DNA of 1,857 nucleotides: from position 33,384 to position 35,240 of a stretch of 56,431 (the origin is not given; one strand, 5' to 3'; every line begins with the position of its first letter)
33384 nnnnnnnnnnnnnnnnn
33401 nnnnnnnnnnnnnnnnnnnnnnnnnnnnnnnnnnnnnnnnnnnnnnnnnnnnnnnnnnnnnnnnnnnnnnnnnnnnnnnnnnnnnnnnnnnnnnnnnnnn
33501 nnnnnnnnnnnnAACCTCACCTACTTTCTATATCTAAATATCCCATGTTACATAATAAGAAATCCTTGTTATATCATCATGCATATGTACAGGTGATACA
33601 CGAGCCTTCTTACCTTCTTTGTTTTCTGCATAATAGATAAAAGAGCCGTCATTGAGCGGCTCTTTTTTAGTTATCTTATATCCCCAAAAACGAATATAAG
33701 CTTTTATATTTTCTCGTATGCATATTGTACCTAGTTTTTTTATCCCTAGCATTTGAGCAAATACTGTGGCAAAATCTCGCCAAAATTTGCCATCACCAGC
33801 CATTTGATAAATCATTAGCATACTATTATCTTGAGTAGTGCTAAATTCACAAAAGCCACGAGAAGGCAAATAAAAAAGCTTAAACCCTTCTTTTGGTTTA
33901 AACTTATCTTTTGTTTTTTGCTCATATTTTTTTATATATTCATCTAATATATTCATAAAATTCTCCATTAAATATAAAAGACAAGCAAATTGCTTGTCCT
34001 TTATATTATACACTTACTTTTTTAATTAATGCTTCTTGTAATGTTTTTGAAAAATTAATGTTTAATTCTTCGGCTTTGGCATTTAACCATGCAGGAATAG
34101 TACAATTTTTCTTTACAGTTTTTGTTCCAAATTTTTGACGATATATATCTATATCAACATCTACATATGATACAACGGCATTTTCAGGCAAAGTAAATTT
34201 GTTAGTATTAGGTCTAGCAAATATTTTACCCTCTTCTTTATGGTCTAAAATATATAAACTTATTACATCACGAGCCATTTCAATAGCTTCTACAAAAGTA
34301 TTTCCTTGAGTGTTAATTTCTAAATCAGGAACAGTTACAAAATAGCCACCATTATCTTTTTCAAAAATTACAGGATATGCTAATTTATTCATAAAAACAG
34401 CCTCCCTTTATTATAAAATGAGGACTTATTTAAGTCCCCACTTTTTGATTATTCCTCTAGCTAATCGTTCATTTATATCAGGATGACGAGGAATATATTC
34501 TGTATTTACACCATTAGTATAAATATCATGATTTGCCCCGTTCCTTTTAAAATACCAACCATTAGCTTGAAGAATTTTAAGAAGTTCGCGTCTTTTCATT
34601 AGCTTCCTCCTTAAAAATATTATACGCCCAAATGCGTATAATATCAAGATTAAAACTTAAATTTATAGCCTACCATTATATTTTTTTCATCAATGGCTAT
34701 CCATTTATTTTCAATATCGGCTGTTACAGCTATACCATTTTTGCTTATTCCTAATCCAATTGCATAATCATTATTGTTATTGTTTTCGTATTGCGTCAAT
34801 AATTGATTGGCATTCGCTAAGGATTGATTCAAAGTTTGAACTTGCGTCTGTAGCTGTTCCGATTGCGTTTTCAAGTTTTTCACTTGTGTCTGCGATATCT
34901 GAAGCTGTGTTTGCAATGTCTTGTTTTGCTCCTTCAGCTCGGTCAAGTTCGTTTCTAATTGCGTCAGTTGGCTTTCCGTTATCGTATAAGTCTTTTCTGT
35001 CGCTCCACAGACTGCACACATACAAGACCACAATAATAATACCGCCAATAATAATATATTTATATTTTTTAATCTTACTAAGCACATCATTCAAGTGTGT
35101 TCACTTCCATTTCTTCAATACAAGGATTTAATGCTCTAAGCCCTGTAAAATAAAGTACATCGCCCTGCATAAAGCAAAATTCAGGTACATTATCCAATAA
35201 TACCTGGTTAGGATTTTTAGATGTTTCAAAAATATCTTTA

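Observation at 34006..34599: Complete HicA-HicB toxin-antitoxin module embedded inside the late structural/lysis operon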

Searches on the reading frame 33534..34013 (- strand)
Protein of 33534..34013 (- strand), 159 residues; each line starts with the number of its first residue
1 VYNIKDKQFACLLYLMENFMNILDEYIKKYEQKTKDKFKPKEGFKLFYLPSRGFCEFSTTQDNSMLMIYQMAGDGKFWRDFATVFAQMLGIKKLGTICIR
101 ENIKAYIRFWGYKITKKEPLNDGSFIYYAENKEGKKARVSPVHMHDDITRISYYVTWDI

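Call 5: search_protein_families(library=pfam, proteins=[window:33534-34013:-], max_evalue=0.01)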
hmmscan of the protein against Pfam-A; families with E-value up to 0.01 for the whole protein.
window:33534-34013:- (159 aa): 0 families

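Call 21: search_protein_families(library=pfam, proteins=[window:33534-33956:-], max_evalue=0.01)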
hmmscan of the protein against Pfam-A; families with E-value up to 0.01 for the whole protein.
window:33534-33956:- (140 aa): 0 families

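Call 22: search_protein_families(library=ncbifam, proteins=[window:33534-33956:-], max_evalue=0.01)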
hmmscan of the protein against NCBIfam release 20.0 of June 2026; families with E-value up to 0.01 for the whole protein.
window:33534-33956:- (140 aa): 0 families

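Call 23: search_protein_families(library=phrogs, proteins=[window:33534-33956:-], max_evalue=0.001)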
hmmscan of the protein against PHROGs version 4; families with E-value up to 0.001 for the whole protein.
window:33534-33956:- (140 aa): 0 families

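Call 49: search_protein_families(library=padloc, proteins=[window:33534-33956:-], max_evalue=0.01)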
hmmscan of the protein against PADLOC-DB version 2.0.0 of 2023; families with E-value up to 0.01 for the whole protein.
window:33534-33956:- (140 aa): 0 families

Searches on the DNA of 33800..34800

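Call 62: search_rna_families(source=window, start=33800, end=34800, threshold=evalue, max_evalue=1)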
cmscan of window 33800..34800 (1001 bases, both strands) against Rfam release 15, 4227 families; matches with E-value up to 1: 3.
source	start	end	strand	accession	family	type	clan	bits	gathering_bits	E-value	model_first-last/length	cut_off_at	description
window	34369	34439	-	RF02772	AilA_thermometer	Cis-reg; thermoregulator;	-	21.9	81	0.89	1-89/89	no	AilA 5' UTR thermometer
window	34413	34532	-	RF04184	BTnc060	Gene; sRNA;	-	21.8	228.9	0.75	1-213/213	no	Bacteroides sRNA BTnc060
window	33964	34019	+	RF00834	mir-268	Gene; miRNA;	-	20.4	47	0.9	1-89/89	no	mir-268 microRNA precursor family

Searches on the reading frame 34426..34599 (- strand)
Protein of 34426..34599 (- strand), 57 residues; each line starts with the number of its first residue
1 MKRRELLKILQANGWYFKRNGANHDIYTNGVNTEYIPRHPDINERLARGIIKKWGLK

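Call 5: search_protein_families(library=pfam, proteins=[window:34426-34599:-], max_evalue=0.01)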
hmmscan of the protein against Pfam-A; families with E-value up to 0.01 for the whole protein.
window:34426-34599:- (57 aa): 1 family
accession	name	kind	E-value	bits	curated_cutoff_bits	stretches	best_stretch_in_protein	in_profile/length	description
PF07927.17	HicA_toxin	-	6.7e-10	39.4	27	1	4-56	2-58/58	HicA toxin of bacterial toxin-antitoxin,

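Call 12: find_encoding_contigs(protein=window:34426-34599:-, flank=10000, max_places=10)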
Protein window:34426-34599:- (57 aa): 23 contigs read that carry it; 10 places shown.
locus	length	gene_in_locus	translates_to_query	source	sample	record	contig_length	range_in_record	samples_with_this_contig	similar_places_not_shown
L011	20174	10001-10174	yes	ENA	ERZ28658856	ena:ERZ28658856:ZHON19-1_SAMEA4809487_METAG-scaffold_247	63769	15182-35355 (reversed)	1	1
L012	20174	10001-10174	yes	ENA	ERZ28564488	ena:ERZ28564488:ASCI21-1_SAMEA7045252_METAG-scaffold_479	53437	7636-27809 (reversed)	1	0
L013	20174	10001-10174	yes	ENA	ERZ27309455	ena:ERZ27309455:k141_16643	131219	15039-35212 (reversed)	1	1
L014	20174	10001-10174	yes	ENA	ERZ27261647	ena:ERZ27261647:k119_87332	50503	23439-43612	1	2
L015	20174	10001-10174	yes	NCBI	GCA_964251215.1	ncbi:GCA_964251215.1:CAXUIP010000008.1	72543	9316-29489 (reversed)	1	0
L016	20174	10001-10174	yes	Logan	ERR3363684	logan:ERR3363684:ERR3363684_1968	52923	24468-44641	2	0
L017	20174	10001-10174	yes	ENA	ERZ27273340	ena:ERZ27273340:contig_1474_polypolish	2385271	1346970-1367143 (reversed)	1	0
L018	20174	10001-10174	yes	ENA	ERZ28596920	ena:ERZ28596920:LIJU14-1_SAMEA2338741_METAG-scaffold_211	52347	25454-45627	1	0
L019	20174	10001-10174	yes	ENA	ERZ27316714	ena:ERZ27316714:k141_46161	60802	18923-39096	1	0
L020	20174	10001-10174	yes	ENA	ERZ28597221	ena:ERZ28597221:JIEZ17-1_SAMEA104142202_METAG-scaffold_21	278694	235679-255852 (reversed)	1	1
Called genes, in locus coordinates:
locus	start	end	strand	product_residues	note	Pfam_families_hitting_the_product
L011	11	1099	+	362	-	-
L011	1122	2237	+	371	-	PF13252:Phage_capsid_3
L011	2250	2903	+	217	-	PF24175:SU10_adaptor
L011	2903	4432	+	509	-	-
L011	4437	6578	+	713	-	PF12708:Pect-lyase_RHGA_epim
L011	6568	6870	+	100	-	-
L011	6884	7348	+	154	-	PF05105:Phage_holin_4_1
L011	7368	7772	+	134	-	-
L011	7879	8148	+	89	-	PF21825:Sequestin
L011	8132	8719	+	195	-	PF01183:Glyco_hydro_25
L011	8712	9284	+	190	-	-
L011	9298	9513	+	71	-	-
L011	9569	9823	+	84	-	-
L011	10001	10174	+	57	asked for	PF07927:HicA_toxin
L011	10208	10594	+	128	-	PF15919:HicB_lk_antitox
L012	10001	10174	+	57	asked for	PF07927:HicA_toxin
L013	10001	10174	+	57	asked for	PF07927:HicA_toxin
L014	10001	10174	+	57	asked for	PF07927:HicA_toxin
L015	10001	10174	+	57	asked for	PF07927:HicA_toxin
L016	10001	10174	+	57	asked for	PF07927:HicA_toxin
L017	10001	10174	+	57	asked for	PF07927:HicA_toxin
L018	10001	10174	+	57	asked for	PF07927:HicA_toxin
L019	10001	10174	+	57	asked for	PF07927:HicA_toxin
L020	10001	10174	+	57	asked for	PF07927:HicA_toxin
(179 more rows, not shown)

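Call 22: search_protein_families(library=ncbifam, proteins=[window:34426-34599:-], max_evalue=0.01)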
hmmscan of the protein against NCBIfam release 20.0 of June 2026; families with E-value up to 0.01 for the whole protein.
window:34426-34599:- (57 aa): 0 families

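Call 23: search_protein_families(library=phrogs, proteins=[window:34426-34599:-], max_evalue=0.001)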
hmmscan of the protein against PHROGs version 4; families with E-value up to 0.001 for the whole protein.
window:34426-34599:- (57 aa): 1 family
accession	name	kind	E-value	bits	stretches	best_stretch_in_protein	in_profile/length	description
phrog_353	-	moron, auxiliary metabolic gene and host takeover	1.3e-16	61.4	1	1-57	5-66/73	toxin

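Call 26: search_solved_structures(query=window:34426-34599:-, max_evalue=1, show_alignments=4)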
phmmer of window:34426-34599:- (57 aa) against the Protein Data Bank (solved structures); distinct sequences matched with E-value up to 1: 3.
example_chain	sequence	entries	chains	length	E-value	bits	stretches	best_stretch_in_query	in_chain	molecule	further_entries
5yrz_B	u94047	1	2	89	0.025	18.3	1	1-56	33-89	HicA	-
6hpb_A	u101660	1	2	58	0.12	16.2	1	1-56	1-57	mRNA interferase toxin HicA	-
4hs7_A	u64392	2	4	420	0.3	14.9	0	14-41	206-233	Bacterial extracellular solute-binding protein, putative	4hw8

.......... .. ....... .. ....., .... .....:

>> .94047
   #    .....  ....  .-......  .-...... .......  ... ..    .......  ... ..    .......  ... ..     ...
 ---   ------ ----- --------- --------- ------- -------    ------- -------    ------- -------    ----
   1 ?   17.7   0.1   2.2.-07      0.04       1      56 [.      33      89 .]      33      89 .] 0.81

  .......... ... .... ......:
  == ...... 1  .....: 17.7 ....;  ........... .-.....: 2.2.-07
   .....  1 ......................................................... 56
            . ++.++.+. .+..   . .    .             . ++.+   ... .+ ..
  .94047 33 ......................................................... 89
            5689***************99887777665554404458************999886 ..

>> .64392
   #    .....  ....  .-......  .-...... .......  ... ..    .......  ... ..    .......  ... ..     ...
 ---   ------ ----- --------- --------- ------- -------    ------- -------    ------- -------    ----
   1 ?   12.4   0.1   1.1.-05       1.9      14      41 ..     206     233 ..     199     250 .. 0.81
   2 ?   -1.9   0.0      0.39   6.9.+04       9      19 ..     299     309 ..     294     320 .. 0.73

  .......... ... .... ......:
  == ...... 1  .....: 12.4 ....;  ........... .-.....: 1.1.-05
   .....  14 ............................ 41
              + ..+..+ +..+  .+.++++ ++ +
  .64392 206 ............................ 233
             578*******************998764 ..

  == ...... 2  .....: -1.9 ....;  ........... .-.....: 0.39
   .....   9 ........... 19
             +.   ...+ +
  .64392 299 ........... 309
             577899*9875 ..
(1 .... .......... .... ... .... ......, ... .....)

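Call 41: list_cluster_members(proteins=[window:34426-34599:-, window:34006-34392:-, window:33534-33956:-, L151:6569-8341:+, L151:5423-6253:-, L151:2062-3267:-])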
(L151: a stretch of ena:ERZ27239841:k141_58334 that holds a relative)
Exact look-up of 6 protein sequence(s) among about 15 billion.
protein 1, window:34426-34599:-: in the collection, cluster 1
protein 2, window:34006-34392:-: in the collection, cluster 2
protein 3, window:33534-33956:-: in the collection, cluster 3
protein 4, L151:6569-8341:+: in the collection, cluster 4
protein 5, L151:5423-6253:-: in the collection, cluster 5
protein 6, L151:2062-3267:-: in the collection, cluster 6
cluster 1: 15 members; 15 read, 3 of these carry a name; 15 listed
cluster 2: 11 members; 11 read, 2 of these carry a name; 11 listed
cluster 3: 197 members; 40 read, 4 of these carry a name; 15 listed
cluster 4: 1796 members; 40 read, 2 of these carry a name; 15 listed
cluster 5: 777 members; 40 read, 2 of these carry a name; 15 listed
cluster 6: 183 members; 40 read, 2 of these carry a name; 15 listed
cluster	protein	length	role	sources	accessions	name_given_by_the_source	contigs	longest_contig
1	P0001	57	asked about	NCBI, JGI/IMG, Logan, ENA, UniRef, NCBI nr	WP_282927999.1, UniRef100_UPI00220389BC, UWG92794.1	type II toxin-antitoxin system HicA family toxin [Megamonas funiformis] | mRNA interferase HicA | type II toxin-antitoxin system HicA family toxin n=1 Tax=Megamonas funiformis ...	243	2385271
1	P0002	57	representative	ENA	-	-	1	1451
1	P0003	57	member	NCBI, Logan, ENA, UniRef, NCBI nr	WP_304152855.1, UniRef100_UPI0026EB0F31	type II toxin-antitoxin system HicA family toxin [Megamonas hypermegale] | type II toxin-antitoxin system HicA family toxin n=1 Tax=Megamonas hypermegale ...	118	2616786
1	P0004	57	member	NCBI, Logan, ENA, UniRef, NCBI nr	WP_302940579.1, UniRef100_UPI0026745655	type II toxin-antitoxin system HicA family toxin [Megamonas funiformis] | type II toxin-antitoxin system HicA family toxin n=1 Tax=Megamonas funiformis ...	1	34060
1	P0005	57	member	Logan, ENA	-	-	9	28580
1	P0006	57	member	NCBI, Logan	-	-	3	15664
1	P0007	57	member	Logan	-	-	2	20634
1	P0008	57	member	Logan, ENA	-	-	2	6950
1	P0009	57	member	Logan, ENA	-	-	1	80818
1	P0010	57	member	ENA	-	-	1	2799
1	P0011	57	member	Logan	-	-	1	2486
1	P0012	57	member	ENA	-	-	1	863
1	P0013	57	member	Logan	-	-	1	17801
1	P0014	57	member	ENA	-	-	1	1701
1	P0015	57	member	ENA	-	-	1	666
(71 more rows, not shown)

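Call 49: search_protein_families(library=padloc, proteins=[window:34426-34599:-], max_evalue=0.01)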
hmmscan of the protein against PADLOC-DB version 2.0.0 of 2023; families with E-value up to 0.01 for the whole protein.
window:34426-34599:- (57 aa): 0 families

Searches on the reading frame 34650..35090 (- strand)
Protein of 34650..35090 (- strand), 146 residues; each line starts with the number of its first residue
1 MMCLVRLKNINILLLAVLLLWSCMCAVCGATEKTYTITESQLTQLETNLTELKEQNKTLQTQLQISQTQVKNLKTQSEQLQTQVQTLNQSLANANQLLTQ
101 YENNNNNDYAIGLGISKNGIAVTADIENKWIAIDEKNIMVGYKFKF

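Call 5: search_protein_families(library=pfam, proteins=[window:34650-35090:-], max_evalue=0.01)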
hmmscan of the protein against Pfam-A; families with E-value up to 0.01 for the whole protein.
window:34650-35090:- (146 aa): 16 families
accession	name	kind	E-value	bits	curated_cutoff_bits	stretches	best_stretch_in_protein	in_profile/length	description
PF06810.17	Phage_scaffold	-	1.4e-05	25.6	35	1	41-136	28-128/170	Phage capsid assembly scaffolding protein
PF05911.16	FPP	-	0.00021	20.1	40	1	31-106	725-800/871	Filament-like plant protein, long coiled-coil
PF19745.5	FUT8_N_cat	-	0.00032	20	27.6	1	12-134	10-132/499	Alpha-(1,6)-fucosyltransferase N- and catalytic domains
PF24627.1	PUMA_CC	-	0.0004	20.8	30.1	1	36-95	11-70/74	PUMA coiled-coil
PF06009.19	Laminin_II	-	0.0012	19.4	33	1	32-107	9-81/138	Laminin Domain II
PF06785.16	UPF0242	-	0.0014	19.1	33.5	1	31-93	71-136/194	Uncharacterised protein family (UPF0242) N-terminus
PF06160.17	EzrA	-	0.0023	16.7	39.6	1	31-107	106-186/557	Septation ring formation regulator, EzrA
PF07889.17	DUF1664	-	0.0028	18.1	34.6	1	39-93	65-119/124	Protein of unknown function (DUF1664)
PF07926.17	TPR_MLP1_2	-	0.0029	18.1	36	0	37-64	100-127/129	TPR/MLP1/MLP2-like protein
PF12795.12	MscS_porin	-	0.0038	17.3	34.4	1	36-104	74-142/238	Mechanosensitive ion channel porin domain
PF05377.16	FlaC_arch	-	0.006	17.4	27.8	0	58-102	4-45/55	Flagella accessory protein C (FlaC)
PF11932.13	DUF3450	-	0.0064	16.3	32.6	1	13-103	2-93/241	Protein of unknown function (DUF3450)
PF10473.14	CENP-F_leu_zip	-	0.0069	16.9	34.5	0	39-92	65-118/140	Leucine-rich repeats of kinetochore protein Cenp-F/LEK1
PF00261.25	Tropomyosin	-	0.0079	16.1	38.6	0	45-107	18-80/242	Tropomyosin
PF06295.17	ZapG-like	-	0.0088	16.5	33.5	0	39-97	27-80/123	Z-ring associated protein G-like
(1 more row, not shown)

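Call 22: search_protein_families(library=ncbifam, proteins=[window:34650-35090:-], max_evalue=0.01)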
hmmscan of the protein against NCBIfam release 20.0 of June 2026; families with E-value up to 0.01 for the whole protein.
window:34650-35090:- (146 aa): 17 families
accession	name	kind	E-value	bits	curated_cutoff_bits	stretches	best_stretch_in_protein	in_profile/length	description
TIGR01781.1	Trep_dent_lipo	paralog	5.1e-05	22.5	294.45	1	6-129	5-132/412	clustered-type lipoprotein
NF045487.1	ASRP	equivalog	5.1e-05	22.1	300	1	24-104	302-384/593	archaea-specific SMC-related protein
TIGR02169.1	SMC_prok_A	equivalog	0.00011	20.1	729.4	1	33-106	869-942/1165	chromosome segregation protein SMC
TIGR02168.1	SMC_prok_B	equivalog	0.00011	20.1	567.35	1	36-103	696-763/1181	chromosome segregation protein SMC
NF002572.0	PRK02224.1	equivalog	0.00045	18.6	1087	1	30-106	339-415/888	DNA double-strand break repair ATPase Rad50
TIGR03752.1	conj_TIGR03752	hypoth_equivalog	0.00081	18.8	241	1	36-130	76-175/471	TIGR03752 family integrating conjugative element protein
TIGR04211.1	SH3_and_anchor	equivalog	0.00098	18.8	65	1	35-103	68-136/198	TIGR04211 family SH3 domain-containing protein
NF041042.1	FslE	exception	0.0011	17.6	800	1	36-121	26-107/505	rhizoferrin import outer membrane protein FslE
NF006543.0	PRK09039.1-2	equivalog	0.0016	18.3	305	1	26-104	47-125/350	peptidoglycan -binding protein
NF041034.1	Rad50_Sulf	equivalog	0.0017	16.3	1000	1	31-107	543-619/872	DNA double-strand break repair ATPase Rad50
NF008438.0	PRK11281.1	equivalog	0.0023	15.7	991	1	35-105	116-186/1113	mechanosensitive channel MscK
NF005411.0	PRK06975.1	equivalog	0.0027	16.1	414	1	17-96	326-402/660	fused uroporphyrinogen-III synthase HemD/membrane protein HemX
TIGR01843.1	type_I_hlyD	subfamily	0.003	16.6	208.65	1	41-99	123-181/422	HlyD family type I secretion periplasmic adaptor subunit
TIGR03495.1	phage_LysB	equivalog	0.0046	17.3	92.75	1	37-103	16-82/135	Rz-like lysis system protein LysB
NF047408.1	SA0632_fam_LP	equivalog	0.0055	16.3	70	0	15-75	5-64/68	SA0632 family lipoprotein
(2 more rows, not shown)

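Call 23: search_protein_families(library=phrogs, proteins=[window:34650-35090:-], max_evalue=0.001)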
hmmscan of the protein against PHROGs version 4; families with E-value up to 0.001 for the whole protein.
window:34650-35090:- (146 aa): 3 families
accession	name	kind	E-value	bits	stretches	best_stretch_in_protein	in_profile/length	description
phrog_739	-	lysis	6.1e-05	24.2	1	20-100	7-87/122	Rz-like spanin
phrog_89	-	lysis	6.3e-05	24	1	15-104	12-86/143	Rz-like spanin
phrog_30105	-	unknown function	0.00028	21.1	1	39-132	47-139/307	-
